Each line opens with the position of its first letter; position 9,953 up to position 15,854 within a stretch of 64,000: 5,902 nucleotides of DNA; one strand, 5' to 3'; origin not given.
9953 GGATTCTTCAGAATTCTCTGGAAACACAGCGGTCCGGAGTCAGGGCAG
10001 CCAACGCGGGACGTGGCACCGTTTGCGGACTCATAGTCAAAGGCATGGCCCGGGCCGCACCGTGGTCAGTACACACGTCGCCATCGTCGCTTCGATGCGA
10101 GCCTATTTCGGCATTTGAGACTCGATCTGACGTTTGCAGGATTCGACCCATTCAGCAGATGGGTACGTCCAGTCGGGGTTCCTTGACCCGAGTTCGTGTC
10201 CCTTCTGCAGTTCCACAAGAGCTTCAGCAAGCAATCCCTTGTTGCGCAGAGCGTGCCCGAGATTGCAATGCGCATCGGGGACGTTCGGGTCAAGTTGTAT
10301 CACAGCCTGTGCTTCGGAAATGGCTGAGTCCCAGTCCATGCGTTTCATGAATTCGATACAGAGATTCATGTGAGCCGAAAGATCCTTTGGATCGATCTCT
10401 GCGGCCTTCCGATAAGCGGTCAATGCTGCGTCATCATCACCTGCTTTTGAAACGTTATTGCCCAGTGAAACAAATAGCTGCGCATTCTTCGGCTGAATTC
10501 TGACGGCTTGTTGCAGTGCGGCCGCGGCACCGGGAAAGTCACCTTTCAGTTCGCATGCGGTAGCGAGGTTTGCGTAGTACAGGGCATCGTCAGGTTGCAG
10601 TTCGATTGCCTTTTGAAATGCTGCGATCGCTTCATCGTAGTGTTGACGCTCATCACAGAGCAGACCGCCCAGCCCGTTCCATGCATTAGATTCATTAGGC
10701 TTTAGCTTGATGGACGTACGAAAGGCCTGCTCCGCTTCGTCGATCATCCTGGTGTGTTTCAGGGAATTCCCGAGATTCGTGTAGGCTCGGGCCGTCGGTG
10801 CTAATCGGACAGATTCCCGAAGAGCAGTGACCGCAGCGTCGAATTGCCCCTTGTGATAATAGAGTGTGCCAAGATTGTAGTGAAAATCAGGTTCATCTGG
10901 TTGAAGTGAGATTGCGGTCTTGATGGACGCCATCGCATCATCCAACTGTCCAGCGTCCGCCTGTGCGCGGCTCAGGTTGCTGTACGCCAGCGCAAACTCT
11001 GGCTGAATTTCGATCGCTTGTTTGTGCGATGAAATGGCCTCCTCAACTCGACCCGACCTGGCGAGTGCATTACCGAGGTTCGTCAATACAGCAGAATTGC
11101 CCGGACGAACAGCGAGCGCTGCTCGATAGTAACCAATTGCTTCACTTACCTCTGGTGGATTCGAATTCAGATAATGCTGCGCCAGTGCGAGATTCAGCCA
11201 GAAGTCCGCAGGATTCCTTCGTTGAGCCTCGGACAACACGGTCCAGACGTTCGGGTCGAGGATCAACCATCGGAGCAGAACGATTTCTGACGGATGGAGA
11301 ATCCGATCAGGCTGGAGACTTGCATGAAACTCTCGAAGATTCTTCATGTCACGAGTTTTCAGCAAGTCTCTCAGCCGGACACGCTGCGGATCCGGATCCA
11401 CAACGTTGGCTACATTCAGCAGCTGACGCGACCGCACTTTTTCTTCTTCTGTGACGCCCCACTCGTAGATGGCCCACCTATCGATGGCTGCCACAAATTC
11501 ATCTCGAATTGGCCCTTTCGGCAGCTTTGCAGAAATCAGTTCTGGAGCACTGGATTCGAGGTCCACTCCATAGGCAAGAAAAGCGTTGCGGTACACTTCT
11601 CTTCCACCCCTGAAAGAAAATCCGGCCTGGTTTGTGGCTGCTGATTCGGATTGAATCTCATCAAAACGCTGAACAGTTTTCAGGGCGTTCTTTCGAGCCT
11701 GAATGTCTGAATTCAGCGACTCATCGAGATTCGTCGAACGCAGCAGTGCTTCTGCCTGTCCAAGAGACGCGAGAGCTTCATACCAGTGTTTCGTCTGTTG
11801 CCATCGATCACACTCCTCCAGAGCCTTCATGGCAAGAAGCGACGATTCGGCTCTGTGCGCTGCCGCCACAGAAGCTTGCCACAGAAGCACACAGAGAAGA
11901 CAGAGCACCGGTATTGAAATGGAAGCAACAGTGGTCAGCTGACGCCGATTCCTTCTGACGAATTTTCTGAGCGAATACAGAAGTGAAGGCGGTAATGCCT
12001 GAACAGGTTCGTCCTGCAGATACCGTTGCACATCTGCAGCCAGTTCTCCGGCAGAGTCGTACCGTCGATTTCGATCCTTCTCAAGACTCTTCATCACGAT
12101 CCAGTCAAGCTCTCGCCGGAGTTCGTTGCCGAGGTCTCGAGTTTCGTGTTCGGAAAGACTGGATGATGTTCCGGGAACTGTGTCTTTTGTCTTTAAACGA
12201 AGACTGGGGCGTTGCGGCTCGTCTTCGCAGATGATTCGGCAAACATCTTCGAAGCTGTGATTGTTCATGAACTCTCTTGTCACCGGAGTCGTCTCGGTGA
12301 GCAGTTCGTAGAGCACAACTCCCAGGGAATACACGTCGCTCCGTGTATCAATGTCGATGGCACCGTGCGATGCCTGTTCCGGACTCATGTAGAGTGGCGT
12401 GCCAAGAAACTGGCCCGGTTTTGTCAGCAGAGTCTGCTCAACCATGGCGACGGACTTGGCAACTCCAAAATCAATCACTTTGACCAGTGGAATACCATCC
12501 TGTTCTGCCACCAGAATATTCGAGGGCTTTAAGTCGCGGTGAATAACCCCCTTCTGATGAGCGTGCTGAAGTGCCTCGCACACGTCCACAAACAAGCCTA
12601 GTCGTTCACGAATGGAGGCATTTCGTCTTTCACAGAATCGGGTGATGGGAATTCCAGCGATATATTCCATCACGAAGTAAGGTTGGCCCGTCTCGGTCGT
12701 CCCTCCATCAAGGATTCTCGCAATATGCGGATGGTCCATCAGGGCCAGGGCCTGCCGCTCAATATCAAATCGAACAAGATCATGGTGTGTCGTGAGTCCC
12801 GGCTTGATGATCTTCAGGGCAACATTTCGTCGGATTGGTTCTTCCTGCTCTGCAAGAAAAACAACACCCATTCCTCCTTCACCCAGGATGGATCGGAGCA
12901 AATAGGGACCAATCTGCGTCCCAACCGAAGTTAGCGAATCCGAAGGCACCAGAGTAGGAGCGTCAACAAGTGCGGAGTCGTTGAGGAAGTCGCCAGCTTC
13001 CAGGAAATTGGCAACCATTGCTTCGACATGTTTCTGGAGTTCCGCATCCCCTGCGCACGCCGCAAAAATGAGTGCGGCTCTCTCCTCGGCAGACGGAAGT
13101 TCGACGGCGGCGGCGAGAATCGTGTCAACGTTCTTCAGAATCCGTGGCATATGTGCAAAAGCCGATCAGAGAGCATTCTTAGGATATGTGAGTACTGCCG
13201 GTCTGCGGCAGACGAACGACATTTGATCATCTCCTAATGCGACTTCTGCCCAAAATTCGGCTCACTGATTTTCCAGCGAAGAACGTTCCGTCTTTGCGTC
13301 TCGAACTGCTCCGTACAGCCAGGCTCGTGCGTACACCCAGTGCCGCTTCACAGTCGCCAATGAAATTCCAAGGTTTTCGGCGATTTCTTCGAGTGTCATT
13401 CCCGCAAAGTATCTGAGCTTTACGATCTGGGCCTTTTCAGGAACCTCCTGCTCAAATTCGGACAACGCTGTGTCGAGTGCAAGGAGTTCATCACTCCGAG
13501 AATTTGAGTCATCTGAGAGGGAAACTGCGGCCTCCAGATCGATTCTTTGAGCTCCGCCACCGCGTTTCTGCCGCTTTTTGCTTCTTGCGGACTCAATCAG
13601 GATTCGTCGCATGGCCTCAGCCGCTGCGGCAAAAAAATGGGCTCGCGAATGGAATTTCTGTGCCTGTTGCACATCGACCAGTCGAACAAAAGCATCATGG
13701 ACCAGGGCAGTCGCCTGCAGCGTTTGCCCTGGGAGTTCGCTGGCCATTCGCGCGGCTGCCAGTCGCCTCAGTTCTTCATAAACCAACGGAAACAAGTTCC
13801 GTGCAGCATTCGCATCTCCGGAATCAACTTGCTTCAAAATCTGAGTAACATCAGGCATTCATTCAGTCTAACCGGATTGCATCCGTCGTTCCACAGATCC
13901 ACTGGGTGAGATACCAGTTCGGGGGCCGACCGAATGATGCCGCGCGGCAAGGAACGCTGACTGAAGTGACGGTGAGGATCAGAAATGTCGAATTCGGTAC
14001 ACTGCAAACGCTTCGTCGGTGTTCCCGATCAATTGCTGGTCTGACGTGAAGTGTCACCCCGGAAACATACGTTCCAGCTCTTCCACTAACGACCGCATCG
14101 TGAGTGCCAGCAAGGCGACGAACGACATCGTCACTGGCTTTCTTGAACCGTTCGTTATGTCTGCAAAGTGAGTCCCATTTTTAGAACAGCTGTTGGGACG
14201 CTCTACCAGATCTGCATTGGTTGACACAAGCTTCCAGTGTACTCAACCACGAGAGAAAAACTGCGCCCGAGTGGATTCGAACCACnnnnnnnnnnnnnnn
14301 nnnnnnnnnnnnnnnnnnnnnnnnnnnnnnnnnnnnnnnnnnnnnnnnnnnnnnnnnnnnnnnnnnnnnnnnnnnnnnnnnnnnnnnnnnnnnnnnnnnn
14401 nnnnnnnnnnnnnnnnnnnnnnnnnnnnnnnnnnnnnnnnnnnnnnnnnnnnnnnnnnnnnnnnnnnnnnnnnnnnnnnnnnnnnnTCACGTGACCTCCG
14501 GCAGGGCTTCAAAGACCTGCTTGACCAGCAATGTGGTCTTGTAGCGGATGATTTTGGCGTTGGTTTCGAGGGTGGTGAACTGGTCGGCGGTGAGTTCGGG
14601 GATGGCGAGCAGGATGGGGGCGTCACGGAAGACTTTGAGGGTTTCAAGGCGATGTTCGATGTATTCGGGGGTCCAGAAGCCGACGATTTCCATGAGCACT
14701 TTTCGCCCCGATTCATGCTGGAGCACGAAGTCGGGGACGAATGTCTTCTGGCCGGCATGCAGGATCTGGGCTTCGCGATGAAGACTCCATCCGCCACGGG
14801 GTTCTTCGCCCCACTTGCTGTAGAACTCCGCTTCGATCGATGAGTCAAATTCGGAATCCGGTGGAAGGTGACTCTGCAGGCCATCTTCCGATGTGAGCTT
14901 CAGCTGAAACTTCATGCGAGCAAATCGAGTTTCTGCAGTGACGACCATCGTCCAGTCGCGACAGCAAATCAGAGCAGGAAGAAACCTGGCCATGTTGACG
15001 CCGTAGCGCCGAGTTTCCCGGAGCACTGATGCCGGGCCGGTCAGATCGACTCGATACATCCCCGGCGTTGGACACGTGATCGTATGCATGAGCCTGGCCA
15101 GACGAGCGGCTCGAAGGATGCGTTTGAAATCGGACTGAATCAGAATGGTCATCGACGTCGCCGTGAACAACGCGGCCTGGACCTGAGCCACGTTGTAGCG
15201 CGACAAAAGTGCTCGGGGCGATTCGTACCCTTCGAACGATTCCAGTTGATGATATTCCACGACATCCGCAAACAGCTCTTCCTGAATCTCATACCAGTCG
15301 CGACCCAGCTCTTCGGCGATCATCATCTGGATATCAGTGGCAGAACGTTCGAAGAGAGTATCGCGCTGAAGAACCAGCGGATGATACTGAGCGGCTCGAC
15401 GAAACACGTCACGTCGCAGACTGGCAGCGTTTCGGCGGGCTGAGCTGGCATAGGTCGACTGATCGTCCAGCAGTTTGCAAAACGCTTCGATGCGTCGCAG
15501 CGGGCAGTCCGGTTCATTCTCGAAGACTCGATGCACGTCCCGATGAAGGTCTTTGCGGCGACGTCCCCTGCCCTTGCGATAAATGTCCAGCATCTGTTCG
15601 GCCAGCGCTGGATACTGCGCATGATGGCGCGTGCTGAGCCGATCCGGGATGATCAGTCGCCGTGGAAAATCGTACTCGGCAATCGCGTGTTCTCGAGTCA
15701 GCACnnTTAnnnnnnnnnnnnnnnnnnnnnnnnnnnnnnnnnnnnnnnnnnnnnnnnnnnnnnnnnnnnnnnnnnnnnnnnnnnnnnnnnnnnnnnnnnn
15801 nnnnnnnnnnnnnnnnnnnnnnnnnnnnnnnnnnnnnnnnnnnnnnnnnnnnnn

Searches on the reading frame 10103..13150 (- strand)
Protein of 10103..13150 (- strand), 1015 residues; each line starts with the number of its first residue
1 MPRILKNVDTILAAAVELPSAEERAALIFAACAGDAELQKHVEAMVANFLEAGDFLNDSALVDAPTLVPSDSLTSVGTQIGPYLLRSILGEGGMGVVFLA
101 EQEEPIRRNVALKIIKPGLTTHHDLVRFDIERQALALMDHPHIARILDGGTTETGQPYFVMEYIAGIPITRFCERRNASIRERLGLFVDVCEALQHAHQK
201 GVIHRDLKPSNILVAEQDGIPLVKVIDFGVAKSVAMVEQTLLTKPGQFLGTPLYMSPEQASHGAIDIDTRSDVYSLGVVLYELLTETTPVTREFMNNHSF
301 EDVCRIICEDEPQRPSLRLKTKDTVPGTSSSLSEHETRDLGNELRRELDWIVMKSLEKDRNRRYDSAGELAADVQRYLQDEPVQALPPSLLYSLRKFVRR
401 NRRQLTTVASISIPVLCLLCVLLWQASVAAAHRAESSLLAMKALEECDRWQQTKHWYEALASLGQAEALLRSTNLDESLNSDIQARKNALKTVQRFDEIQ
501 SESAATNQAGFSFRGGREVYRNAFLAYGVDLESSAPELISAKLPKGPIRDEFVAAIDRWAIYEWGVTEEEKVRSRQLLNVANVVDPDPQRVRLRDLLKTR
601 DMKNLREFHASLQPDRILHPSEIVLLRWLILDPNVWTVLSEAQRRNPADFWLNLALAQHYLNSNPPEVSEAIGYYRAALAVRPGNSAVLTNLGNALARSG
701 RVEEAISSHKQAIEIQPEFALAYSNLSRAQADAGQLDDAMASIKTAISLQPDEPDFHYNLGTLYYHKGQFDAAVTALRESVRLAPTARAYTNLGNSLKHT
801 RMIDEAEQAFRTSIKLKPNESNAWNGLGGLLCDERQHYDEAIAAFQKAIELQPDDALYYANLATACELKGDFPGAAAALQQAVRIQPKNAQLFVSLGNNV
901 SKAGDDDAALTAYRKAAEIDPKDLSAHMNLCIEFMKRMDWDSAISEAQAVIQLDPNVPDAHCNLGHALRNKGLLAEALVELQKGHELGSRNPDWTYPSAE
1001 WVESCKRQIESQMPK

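Call 7: search_protein_families(library=pfam, proteins=[window:10103-13150:-], max_evalue=0.01)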
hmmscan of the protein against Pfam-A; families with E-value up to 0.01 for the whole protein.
window:10103-13150:- (1015 aa): 33 families (the best 25 are shown)
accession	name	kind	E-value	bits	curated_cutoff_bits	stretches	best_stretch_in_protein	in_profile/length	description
PF00515.34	TPR_1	-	3.9e-51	169.3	27.8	5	787-819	1-33/34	Tetratricopeptide repeat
PF13414.12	TPR_11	-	1.3e-48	162.8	26.8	7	732-768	6-42/42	TPR repeat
PF07719.23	TPR_2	-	3.8e-47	154.9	27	5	755-786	2-33/34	Tetratricopeptide repeat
PF00069.31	Pkinase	-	5.9e-40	137.7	31.7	1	86-364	4-252/263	Protein kinase domain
PF13431.12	TPR_17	-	3e-37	124.2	24.4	4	744-774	3-33/34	Tetratricopeptide repeat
PF13181.12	TPR_8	-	3.6e-37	123.8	25.7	3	755-785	2-32/34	Tetratricopeptide repeat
PF13432.12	TPR_16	-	3.3e-36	123.8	32.7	4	726-787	3-64/65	Tetratricopeptide repeat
PF07714.23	PK_Tyr_Ser-Thr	-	6.9e-30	104.6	23.1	1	87-299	5-213/258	Protein tyrosine and serine/threonine kinase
PF14559.12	TPR_19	-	1.1e-27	96.6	25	6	732-790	3-61/68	Tetratricopeptide repeat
PF13428.12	TPR_14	-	2.6e-24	83.7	23.5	1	831-864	10-43/44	Tetratricopeptide repeat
PF13424.12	TPR_12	-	5.2e-24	84.7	30.1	4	821-887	3-76/77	Tetratricopeptide repeat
PF13176.12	TPR_7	-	1.2e-19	69.1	27.9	1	689-717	2-32/36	Tetratricopeptide repeat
PF23914.1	TPR_CcmH_CycH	-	1.2e-16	61.4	42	3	806-922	35-153/158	Cytochrome c-type biogenesis protein H TPR domain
PF13371.12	TPR_9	-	1.8e-14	53.9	35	2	734-789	9-64/73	Tetratricopeptide repeat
PF13374.12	TPR_10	-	2.4e-11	43.7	27.5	0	688-715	4-31/42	Tetratricopeptide repeat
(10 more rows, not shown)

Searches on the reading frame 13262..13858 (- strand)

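Call 6: search_protein_families(library=pfam, proteins=[window:13262-13858:-], max_evalue=0.01)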
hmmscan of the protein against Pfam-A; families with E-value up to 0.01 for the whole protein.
window:13262-13858:- (198 aa): 11 families
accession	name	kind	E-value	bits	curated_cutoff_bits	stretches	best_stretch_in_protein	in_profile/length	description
PF07638.17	Sigma70_ECF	-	4.7e-65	219.4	21.1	1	2-184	2-182/185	ECF sigma factor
PF04545.22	Sigma70_r4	-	1.6e-10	40.7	24.1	1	141-178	8-45/50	Sigma-70, region 4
PF08281.18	Sigma70_r4_2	-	6.2e-09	35.8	25.7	1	141-178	14-51/54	Sigma-70, region 4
PF13384.12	HTH_23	-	1e-07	32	24.6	1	139-172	4-36/50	Homeodomain-like domain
PF13518.12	HTH_28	-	0.00029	21.3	25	1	141-174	1-32/52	Helix-turn-helix domain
PF12840.13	HTH_20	-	0.00034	20.9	27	1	148-174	10-39/51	Helix-turn-helix domain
PF06530.18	Phage_antitermQ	-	0.00051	20.4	26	1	124-184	49-109/118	Phage antitermination protein Q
PF02796.21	HTH_7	-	0.00079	20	23.8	1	143-174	11-42/45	Helix-turn-helix domain of resolvase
PF13412.12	HTH_24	-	0.0013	18.7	21.9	1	152-173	16-37/48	Winged helix-turn-helix DNA-binding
PF00196.25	GerE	-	0.0023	18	23.5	1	151-173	15-37/57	Bacterial regulatory proteins, luxR family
PF08822.17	DUF1804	-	0.005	17.2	29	0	150-174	15-40/164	Protein of unknown function (DUF1804)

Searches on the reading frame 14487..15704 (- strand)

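Call 6: search_protein_families(library=pfam, proteins=[window:14487-15704:-], max_evalue=0.01)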
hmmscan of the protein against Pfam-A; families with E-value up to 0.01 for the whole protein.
window:14487-15704:- (405 aa): 1 family
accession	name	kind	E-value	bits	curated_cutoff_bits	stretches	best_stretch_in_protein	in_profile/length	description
PF05626.16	DUF790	-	1.2e-87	294.7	28.8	1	1-401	1-387/387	Protein of unknown function (DUF790)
